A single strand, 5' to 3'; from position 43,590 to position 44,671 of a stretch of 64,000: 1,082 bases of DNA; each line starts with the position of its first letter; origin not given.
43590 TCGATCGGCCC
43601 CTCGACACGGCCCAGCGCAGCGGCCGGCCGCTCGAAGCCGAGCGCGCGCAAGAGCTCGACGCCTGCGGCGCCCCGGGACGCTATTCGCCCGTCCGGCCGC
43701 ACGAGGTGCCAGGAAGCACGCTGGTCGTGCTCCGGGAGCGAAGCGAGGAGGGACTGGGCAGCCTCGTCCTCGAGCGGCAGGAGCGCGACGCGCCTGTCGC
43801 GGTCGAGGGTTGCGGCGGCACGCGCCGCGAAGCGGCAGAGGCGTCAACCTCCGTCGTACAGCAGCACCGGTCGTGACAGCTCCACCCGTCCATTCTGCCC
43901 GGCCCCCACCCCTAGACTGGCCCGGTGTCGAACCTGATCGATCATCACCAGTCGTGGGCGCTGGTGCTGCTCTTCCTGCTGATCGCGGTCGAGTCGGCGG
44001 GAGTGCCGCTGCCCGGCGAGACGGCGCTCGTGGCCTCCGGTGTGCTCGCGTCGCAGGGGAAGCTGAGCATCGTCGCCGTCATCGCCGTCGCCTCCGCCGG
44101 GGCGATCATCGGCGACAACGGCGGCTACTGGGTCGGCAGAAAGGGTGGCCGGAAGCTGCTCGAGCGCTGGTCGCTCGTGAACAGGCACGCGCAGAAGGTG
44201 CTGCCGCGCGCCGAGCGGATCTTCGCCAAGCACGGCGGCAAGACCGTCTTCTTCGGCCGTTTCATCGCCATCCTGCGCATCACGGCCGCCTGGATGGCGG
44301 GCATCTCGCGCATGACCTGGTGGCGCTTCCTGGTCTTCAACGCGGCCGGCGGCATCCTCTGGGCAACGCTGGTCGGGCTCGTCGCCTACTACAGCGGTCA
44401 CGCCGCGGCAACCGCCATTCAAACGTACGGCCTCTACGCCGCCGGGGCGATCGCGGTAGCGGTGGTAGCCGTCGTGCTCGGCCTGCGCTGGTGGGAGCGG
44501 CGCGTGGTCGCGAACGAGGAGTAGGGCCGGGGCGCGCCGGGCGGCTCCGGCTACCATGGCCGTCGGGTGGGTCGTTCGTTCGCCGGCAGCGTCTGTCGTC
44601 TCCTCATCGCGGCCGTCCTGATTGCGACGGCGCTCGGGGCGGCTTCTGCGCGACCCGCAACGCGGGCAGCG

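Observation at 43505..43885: DCC/DUF393 thiol-disulfide oxidoreductase with in-frame TGA replacing the first redox cysteine (UxxC): candidate selenoprotein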

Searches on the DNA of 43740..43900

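Call 75: search_rna_families(source=window, start=43740, end=43900, threshold=evalue, max_evalue=10)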
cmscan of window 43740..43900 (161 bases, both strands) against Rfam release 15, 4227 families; matches with E-value up to 10: 1.
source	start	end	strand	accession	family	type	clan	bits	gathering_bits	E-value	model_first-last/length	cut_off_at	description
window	43761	43872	+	RF03062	xerDC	Cis-reg;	-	18.8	72.5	0.3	1-126/126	no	xerDC RNA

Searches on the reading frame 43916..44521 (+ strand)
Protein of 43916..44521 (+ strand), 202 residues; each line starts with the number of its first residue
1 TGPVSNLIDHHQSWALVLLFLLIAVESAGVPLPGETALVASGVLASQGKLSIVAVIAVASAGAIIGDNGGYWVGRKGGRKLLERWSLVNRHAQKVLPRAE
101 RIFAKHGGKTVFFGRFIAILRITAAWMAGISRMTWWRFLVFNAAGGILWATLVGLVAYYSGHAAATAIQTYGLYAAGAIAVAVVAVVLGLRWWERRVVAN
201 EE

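Call 30: search_protein_families(library=pfam, proteins=[window:43916-44521:+], max_evalue=0.0001)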
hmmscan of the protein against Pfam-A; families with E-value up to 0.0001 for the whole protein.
window:43916-44521:+ (202 aa): 1 family
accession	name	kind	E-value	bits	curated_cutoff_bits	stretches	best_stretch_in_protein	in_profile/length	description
PF09335.16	VTT_dom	-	6.7e-21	75.5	33.9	1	32-155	1-119/123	VTT domain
